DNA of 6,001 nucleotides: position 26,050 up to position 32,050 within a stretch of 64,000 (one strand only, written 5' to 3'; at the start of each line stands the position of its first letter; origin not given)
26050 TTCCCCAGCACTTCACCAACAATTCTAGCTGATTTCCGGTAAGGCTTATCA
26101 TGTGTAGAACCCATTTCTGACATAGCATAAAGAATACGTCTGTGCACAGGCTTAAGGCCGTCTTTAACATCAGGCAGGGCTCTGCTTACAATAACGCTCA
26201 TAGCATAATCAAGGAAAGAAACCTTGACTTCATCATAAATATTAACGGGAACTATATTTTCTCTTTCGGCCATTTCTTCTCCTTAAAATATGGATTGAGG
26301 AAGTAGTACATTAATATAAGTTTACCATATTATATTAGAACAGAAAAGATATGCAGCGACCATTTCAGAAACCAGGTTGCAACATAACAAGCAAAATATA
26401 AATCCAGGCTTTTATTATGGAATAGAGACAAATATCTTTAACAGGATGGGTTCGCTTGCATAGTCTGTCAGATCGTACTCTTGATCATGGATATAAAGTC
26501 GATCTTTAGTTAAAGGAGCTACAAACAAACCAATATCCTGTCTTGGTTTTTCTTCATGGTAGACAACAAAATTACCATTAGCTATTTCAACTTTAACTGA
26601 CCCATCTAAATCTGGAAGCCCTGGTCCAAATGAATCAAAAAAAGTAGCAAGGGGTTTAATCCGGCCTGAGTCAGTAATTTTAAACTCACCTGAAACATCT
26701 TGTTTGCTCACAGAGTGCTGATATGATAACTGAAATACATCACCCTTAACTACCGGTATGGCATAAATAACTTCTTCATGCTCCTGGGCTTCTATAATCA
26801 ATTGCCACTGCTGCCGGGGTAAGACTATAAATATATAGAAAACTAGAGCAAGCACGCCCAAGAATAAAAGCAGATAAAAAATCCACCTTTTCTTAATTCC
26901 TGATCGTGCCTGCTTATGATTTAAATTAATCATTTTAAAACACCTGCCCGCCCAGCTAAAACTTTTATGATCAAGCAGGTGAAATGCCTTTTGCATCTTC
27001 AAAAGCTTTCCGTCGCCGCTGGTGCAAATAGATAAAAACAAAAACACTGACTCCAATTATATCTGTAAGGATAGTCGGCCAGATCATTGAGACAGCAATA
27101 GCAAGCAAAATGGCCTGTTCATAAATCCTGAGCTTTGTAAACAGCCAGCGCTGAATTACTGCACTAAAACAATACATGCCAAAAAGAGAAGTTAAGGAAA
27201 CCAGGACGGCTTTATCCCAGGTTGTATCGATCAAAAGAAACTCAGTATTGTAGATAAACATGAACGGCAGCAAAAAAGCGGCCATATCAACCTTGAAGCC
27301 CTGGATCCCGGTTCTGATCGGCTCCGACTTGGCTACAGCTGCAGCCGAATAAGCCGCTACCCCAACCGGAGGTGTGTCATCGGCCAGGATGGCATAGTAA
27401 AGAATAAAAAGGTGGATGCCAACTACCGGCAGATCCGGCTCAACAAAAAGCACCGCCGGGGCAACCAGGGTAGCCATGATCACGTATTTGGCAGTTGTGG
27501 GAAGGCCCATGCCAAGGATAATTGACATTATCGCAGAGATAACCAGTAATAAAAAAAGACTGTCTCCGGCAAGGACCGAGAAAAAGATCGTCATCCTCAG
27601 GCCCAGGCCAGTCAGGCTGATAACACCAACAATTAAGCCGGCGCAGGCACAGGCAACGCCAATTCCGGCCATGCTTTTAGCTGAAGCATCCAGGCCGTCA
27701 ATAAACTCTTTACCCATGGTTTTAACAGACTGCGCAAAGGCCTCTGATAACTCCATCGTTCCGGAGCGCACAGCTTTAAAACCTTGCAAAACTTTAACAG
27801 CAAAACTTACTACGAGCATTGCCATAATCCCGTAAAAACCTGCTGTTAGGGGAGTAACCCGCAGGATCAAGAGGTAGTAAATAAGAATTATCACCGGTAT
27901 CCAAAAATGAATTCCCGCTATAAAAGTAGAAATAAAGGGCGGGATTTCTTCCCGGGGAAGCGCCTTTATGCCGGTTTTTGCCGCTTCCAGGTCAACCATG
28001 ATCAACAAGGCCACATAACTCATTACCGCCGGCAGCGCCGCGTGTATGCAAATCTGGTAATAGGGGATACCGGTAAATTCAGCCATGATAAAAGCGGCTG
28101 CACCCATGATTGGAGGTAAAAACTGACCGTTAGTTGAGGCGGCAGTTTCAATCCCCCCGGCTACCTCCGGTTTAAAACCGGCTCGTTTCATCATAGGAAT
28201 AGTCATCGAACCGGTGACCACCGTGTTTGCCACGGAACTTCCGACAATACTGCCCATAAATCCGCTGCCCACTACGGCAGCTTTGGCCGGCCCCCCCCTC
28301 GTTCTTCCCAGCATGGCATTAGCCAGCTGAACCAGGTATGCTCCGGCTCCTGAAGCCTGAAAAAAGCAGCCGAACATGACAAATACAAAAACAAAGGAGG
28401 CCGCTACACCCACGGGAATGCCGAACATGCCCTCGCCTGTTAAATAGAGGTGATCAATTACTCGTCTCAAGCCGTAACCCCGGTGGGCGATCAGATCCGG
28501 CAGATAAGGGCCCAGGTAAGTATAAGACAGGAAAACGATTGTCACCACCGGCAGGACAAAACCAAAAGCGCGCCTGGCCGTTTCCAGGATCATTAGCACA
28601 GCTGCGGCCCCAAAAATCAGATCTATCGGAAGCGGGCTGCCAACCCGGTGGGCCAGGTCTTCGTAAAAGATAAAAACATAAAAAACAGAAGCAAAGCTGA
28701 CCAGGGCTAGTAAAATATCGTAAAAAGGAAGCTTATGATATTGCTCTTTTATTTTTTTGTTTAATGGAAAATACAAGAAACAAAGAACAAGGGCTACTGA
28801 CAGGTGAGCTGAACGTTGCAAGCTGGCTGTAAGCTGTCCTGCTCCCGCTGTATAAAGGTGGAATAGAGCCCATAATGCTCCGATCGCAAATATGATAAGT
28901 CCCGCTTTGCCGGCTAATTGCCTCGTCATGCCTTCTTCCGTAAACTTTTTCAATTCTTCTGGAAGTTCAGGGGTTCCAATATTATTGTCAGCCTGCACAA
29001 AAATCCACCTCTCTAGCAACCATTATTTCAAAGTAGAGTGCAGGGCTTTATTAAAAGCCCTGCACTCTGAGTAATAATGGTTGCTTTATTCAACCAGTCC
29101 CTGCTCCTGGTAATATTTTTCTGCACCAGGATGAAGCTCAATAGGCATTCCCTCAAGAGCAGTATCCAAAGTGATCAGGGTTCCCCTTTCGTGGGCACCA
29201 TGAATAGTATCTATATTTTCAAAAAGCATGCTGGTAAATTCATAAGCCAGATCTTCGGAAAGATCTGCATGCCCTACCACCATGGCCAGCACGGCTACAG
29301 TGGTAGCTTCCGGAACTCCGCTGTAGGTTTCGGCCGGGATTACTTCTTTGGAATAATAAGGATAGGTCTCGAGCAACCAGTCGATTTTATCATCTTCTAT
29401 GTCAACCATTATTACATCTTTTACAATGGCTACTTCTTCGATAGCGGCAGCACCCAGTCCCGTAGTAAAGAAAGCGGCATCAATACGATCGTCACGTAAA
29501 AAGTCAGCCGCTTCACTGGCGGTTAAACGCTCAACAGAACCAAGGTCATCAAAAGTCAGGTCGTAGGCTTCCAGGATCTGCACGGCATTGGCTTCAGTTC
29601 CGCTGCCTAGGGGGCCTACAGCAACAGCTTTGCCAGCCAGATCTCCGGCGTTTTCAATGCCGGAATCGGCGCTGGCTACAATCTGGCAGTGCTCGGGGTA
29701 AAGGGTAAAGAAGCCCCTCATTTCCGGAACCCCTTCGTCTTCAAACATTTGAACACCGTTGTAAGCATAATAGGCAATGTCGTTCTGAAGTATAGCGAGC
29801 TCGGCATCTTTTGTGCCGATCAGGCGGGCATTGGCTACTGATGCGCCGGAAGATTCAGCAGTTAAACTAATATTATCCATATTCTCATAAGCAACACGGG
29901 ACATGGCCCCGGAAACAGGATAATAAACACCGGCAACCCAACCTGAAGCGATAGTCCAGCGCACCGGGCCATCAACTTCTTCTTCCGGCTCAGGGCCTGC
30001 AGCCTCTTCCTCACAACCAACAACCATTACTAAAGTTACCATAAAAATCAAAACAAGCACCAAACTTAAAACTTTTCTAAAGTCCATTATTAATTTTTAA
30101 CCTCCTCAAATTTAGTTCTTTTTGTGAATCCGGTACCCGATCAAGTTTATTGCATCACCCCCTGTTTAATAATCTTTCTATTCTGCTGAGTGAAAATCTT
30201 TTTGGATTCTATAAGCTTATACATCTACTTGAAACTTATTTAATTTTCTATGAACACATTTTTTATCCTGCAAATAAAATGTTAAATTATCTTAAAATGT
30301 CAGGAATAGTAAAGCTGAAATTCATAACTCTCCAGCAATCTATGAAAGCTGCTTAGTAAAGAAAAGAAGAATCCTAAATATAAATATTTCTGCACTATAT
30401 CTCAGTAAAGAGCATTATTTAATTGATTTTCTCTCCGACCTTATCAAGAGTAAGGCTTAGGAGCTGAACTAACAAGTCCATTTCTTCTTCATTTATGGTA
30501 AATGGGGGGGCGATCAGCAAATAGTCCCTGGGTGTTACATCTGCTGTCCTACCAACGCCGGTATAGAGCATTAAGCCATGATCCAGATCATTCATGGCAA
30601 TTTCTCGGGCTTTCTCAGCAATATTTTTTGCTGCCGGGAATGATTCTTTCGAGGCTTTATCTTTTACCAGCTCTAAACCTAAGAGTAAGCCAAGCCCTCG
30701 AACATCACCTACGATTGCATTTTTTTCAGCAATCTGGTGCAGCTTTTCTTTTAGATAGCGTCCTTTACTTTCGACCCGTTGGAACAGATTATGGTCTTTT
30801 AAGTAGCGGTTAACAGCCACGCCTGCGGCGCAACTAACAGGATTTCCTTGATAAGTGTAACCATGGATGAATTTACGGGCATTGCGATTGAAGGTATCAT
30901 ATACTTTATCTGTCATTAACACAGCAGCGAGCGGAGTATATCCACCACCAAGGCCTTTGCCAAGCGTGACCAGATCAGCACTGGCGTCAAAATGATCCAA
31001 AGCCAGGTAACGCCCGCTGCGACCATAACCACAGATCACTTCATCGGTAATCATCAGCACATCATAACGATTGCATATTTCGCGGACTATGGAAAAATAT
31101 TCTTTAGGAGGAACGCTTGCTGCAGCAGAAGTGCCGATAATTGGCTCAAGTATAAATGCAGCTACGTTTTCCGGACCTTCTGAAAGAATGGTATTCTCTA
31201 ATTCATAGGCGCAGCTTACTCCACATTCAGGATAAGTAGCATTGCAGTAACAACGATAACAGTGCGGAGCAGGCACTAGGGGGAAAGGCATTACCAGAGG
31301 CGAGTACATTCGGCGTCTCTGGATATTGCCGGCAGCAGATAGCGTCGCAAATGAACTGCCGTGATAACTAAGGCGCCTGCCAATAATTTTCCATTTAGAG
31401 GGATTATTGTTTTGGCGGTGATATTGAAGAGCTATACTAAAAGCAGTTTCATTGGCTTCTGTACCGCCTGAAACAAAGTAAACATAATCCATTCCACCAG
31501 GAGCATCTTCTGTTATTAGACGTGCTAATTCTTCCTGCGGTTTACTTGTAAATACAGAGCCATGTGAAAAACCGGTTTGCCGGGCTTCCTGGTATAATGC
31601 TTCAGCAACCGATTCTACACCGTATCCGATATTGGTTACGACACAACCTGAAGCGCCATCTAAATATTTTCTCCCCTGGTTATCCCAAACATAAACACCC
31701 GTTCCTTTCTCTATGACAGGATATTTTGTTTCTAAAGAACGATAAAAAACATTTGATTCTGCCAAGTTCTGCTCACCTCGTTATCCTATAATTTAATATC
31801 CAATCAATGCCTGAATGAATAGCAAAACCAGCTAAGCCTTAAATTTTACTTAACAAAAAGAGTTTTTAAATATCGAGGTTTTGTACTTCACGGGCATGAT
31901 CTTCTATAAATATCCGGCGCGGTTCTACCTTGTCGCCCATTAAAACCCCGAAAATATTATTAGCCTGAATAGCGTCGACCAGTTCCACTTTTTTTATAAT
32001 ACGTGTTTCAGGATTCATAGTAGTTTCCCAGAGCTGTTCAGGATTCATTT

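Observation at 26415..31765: gyrB and gyrA are split by a ~5.5-kb cargo: a class-III aminotransferase plus a TAXI-TRAP transporter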

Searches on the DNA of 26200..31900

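Call 68: search_rna_families(source=window, start=26200, end=31900, threshold=evalue, max_evalue=1)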
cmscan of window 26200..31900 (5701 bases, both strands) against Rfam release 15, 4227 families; matches with E-value up to 1: 4.
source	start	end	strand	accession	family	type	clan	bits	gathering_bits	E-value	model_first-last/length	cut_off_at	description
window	31409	31486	+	RF00220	Rhino_CRE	Cis-reg;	-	30.3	45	0.0053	1-86/86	no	Human rhinovirus internal cis-acting regulatory element (CRE)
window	29016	29084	-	RF03327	mir-1266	Gene; miRNA;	-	26.6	70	0.09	1-82/82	no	mir-1266 microRNA precursor family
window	29015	29087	+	RF01914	mir-932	Gene; miRNA;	-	21.4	54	0.3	1-76/76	no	mir-932 microRNA precursor family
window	27599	27679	+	RF02202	UCA1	Gene; lncRNA;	-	20.9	80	0.11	1-75/75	no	Urothelial cancer associated 1 conserved region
